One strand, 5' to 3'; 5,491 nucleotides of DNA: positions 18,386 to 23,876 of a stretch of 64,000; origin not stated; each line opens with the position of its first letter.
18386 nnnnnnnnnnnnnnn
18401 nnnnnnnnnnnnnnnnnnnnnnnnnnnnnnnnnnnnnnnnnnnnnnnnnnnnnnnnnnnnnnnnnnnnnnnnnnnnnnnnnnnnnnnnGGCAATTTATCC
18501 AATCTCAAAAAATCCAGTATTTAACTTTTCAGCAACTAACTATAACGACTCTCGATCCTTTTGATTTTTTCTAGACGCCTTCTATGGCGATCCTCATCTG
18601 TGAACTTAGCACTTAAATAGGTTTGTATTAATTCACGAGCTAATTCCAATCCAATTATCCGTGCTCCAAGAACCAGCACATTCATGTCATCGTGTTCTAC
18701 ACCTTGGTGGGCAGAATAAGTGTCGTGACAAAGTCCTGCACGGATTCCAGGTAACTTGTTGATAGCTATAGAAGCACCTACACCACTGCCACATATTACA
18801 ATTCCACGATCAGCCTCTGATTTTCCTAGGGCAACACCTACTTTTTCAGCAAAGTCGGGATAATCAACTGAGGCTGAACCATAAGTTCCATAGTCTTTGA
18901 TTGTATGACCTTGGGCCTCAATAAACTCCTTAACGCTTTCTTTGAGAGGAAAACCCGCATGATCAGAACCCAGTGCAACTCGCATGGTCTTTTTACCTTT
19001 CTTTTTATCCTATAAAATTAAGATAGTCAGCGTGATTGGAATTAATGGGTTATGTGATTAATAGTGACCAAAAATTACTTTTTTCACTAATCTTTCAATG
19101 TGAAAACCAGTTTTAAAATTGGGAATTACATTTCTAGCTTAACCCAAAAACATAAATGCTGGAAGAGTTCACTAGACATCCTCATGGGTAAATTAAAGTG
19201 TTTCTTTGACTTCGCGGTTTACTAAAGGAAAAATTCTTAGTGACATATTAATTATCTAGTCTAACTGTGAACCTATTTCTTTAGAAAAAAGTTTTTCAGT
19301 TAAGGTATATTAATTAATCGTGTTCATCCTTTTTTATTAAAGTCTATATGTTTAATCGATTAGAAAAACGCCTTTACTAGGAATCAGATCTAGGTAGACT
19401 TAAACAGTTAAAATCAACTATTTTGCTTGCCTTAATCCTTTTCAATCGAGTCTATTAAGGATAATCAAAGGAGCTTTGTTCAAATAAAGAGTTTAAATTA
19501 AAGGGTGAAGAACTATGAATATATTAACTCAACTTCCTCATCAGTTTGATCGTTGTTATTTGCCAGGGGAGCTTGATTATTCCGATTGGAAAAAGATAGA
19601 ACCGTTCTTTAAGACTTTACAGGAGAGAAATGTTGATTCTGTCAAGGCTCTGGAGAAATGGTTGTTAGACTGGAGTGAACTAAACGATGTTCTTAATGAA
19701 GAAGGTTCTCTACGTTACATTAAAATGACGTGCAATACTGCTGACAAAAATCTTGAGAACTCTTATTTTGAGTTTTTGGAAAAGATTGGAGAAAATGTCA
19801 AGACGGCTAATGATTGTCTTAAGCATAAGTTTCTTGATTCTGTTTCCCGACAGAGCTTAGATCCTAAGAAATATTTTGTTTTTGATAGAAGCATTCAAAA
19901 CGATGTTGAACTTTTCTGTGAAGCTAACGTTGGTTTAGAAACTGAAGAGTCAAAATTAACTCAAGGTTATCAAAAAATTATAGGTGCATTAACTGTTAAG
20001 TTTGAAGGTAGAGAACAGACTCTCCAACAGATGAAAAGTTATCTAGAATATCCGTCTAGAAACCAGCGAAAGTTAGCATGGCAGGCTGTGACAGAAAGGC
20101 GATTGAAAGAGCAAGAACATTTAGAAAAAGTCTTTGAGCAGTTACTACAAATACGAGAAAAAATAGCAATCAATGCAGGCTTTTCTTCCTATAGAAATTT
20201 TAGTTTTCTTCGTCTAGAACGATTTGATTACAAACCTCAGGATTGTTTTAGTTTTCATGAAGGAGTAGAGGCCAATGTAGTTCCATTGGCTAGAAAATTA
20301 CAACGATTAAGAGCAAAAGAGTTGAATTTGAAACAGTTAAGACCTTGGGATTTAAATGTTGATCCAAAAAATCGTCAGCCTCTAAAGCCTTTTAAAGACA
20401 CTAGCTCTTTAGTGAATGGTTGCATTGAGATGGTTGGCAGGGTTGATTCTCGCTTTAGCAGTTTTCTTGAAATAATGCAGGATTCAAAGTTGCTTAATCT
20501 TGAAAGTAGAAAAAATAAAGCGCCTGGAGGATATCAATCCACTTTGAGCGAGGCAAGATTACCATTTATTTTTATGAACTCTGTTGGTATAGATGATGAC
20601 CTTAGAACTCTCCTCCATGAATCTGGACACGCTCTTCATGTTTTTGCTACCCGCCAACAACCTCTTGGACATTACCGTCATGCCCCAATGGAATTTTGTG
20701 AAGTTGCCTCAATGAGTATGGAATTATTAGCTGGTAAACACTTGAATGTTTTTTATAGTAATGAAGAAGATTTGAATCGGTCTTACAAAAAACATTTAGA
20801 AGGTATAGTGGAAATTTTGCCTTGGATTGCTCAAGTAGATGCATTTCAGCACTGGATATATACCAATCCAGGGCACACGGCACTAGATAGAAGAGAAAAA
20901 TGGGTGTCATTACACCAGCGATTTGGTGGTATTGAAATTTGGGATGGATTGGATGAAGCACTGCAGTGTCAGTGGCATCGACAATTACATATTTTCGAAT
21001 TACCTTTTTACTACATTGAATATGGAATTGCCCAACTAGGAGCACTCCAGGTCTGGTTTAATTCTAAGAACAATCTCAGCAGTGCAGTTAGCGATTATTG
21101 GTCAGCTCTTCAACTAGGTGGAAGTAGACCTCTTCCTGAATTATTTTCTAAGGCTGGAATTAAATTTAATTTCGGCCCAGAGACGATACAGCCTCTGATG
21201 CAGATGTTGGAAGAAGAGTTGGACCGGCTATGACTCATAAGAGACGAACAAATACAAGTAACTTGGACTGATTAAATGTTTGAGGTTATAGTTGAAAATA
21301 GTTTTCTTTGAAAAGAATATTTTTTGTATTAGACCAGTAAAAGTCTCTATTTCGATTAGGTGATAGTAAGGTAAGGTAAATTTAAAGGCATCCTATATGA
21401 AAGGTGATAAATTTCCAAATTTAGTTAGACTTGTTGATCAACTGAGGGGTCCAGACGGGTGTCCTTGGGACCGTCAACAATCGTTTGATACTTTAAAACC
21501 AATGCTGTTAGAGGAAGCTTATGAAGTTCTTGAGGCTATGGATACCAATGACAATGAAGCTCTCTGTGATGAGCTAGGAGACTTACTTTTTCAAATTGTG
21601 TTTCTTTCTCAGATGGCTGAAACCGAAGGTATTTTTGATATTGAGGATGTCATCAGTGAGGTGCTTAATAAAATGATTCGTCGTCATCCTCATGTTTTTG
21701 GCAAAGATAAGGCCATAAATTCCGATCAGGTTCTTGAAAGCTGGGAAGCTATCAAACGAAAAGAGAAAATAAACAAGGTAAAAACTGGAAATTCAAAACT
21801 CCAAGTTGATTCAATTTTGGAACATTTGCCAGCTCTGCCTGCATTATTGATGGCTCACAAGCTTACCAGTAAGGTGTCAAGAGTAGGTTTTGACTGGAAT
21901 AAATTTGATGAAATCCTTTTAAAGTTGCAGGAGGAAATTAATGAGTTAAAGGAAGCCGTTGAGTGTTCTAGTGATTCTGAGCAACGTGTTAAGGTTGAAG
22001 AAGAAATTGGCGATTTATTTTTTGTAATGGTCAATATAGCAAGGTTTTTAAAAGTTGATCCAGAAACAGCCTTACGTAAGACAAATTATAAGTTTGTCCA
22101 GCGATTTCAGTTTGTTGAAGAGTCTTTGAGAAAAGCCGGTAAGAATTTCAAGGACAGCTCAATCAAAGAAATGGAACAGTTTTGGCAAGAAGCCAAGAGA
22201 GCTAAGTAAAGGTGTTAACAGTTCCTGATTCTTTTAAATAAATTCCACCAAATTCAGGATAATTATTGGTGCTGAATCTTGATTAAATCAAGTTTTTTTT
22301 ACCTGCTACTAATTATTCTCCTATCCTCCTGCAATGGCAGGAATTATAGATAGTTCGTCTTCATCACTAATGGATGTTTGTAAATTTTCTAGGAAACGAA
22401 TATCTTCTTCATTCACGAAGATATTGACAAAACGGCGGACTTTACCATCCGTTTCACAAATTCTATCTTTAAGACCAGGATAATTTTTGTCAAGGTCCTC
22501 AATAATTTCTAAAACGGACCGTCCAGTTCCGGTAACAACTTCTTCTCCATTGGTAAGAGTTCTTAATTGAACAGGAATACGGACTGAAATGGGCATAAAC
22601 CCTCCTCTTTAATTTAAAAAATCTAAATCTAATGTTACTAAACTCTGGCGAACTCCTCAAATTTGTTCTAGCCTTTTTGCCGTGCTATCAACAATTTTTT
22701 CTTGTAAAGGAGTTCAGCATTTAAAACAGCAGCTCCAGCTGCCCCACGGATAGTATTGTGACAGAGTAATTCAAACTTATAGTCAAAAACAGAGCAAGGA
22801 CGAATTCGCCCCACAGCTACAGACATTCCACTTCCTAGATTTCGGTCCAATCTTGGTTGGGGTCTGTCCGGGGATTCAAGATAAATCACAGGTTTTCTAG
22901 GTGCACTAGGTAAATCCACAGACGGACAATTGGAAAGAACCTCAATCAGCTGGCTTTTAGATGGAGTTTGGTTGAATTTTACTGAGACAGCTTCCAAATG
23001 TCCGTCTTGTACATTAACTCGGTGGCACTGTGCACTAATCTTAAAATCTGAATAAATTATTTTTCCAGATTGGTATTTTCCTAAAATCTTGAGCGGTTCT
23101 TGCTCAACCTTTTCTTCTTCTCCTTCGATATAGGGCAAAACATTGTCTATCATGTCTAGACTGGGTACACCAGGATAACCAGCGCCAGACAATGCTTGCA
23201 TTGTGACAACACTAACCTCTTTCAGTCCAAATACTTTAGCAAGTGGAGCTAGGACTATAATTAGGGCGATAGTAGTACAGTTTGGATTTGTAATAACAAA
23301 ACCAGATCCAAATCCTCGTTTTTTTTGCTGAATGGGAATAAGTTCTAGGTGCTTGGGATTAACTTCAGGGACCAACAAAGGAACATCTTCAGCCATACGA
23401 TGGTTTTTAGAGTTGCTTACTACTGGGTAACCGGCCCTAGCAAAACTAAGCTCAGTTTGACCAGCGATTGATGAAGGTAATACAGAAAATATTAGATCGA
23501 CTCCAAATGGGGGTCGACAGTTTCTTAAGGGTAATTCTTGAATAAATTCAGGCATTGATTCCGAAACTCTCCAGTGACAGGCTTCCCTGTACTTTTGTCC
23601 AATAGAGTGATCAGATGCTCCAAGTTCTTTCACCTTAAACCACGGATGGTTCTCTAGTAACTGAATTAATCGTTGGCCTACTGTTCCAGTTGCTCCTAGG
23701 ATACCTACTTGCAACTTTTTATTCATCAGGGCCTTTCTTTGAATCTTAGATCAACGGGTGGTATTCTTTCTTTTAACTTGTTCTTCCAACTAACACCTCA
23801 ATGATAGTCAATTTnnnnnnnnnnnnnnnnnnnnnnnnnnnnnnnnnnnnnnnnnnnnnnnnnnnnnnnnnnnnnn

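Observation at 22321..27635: SAM-riboswitch-controlled operon for protein-thiocarboxylate-dependent homocysteine synthesis (ThrC-like + E1 + cysteine desulfurase + Asd + GG sulfur carrier)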

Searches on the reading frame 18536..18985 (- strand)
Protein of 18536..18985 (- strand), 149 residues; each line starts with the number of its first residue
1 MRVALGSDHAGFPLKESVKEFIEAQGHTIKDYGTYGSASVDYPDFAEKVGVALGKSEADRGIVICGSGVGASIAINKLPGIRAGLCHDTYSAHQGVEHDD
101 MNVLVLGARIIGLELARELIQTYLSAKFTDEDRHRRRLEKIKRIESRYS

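Call 24: search_protein_families(library=pfam, proteins=[window:18536-18985:-], max_evalue=0.0001)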
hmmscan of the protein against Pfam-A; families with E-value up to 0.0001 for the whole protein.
window:18536-18985:- (149 aa): 1 family
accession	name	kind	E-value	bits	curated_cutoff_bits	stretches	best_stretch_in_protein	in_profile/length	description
PF02502.23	LacAB_rpiB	-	3.1e-54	183.1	24.7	1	3-141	1-138/138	Ribose/Galactose Isomerase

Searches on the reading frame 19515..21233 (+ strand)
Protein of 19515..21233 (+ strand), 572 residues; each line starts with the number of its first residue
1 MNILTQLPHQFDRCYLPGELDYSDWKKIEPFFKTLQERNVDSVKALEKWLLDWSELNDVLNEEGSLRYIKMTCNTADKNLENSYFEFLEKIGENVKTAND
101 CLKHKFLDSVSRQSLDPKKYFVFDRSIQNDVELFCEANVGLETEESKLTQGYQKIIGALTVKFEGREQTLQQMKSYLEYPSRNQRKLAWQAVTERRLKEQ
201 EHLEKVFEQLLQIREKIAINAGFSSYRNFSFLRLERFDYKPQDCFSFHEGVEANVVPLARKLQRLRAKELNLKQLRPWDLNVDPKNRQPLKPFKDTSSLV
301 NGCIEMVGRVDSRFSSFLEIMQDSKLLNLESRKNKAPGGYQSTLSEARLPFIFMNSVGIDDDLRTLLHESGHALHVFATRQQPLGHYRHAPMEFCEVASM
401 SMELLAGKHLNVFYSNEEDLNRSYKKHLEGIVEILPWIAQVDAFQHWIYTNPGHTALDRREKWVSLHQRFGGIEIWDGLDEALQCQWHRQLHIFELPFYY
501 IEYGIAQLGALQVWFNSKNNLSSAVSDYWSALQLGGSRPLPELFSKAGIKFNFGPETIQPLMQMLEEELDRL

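Call 24: search_protein_families(library=pfam, proteins=[window:19515-21233:+], max_evalue=0.0001)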
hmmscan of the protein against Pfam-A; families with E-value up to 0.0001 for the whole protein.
window:19515-21233:+ (572 aa): 1 family
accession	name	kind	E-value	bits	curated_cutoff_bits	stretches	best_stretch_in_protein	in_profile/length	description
PF01432.26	Peptidase_M3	-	7e-47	161.2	27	1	176-551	2-445/457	Peptidase family M3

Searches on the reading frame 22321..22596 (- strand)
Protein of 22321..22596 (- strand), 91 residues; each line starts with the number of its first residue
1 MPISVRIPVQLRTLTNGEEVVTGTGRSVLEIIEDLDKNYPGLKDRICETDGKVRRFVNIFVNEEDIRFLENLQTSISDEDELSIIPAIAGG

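Call 3: search_protein_families(library=pfam, proteins=[window:22321-22596:-], max_evalue=0.01)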
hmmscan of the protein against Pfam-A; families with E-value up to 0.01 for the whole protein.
window:22321-22596:- (91 aa): 2 families
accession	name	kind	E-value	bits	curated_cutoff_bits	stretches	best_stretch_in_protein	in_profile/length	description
PF02597.26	ThiS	-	1.9e-16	60.8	22.5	1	5-91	1-76/76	ThiS family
PF09138.17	Urm1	-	0.0031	18.3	21.8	1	29-91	34-96/96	Urm1 (Ubiquitin related modifier)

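Call 4: search_protein_families(library=ncbifam, proteins=[window:22321-22596:-], max_evalue=0.01)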
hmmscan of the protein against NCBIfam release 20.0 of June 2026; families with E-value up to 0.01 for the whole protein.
window:22321-22596:- (91 aa): 3 families
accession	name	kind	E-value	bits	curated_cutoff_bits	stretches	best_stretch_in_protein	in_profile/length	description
NF041918.1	SAMP1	equivalog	2.4e-16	60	60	1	9-91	7-91/91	ubiquitin-like small modifier protein 1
TIGR01687.1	moaD_arch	subfamily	1e-11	45.2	49.5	1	4-91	2-88/88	MoaD family protein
NF053661.1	Urm1_like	equivalog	4.7e-07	29.9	70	1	11-91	8-79/79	Urm1-like protein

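Call 28: search_solved_structures(query=window:22321-22596:-, max_evalue=0.01, show_alignments=2)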
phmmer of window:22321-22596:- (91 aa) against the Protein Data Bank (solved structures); distinct sequences matched with E-value up to 0.01: 6.
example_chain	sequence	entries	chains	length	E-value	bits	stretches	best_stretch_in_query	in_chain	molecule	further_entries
4n6e_B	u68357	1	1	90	6.5e-22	80.6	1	1-91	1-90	ThiS/MoaD family protein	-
3dwg_C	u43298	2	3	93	5e-21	77.8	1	1-91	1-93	9.5 kDa culture filtrate antigen cfp10A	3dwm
1v8c_A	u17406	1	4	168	3.3e-09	40.1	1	11-91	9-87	MoaD related protein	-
2l52_A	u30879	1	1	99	3.2e-08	36.9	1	4-91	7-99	METHANOSARCINA ACETIVORANS SAMP1 HOMOLOG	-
2m19_A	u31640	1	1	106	1.2e-07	35.1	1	27-91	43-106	Molybdopterin converting factor subunit 1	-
2g1e_A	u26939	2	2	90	4.4e-05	26.9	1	3-91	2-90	hypothetical protein Ta0895 | Putative uncharacterized protein Ta0895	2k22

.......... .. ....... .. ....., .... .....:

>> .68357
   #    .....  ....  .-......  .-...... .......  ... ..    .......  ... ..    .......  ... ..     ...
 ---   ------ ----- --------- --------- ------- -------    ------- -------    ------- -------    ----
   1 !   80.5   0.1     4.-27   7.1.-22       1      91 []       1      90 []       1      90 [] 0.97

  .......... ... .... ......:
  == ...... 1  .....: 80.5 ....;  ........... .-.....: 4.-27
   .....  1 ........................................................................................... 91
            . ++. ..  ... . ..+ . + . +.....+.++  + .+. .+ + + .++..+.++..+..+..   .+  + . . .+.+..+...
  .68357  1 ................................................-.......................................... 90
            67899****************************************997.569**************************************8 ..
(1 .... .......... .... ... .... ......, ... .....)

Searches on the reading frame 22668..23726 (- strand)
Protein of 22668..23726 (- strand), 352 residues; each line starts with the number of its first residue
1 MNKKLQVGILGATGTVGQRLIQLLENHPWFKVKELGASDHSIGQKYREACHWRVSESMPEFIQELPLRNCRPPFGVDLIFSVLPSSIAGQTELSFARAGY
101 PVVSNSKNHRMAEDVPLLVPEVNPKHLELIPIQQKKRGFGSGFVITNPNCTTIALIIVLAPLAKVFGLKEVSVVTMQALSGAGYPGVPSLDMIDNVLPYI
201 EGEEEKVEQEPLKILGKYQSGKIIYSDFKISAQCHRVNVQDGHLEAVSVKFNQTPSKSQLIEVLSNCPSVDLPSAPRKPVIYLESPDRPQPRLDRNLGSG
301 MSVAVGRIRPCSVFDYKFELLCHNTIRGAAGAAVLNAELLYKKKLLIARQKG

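Call 3: search_protein_families(library=pfam, proteins=[window:22668-23726:-], max_evalue=0.01)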
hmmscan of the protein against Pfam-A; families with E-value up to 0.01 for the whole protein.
window:22668-23726:- (352 aa): 2 families
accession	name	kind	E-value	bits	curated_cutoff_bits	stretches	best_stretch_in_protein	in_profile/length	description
PF02774.23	Semialdhyde_dhC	-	4.2e-33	115.5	26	1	159-325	1-182/184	Semialdehyde dehydrogenase, dimerisation domain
PF01118.30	Semialdhyde_dh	-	1.5e-29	103.3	26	1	6-128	1-119/121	Semialdehyde dehydrogenase, NAD binding domain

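Call 4: search_protein_families(library=ncbifam, proteins=[window:22668-23726:-], max_evalue=0.01)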
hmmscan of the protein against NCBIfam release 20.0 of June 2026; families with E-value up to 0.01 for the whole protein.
window:22668-23726:- (352 aa): 9 families
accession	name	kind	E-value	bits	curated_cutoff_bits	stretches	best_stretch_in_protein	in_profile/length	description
NF006416.0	PRK08664.1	subfamily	1.1e-141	472.1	232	1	3-346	2-349/350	aspartate-semialdehyde dehydrogenase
TIGR00978.1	asd_EA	equivalog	8.3e-128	426.2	301.2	1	5-342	1-342/342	aspartate-semialdehyde dehydrogenase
NF011456.0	PRK14874.1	equivalog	1.8e-43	148.9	223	1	2-345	2-345/346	aspartate-semialdehyde dehydrogenase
TIGR01296.1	asd_B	equivalog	4e-40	138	324.2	2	6-212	1-187/339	aspartate-semialdehyde dehydrogenase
NF005229.0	PRK06728.1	equivalog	2.1e-28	99.2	628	2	2-191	3-173/347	aspartate-semialdehyde dehydrogenase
NF004224.0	PRK05671.1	equivalog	2.9e-15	56.6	284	1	1-190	1-171/336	aspartate-semialdehyde dehydrogenase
TIGR01850.1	argC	equivalog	2.5e-14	53.3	233.6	2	6-113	2-105/345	N-acetyl-gamma-glutamyl-phosphate reductase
NF005957.0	PRK08040.1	equivalog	1.3e-11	44.6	273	1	3-190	3-172/336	aspartate-semialdehyde dehydrogenase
NF005144.0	PRK06598.1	subfamily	0.0002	20.6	198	0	108-184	100-169/369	aspartate-semialdehyde dehydrogenase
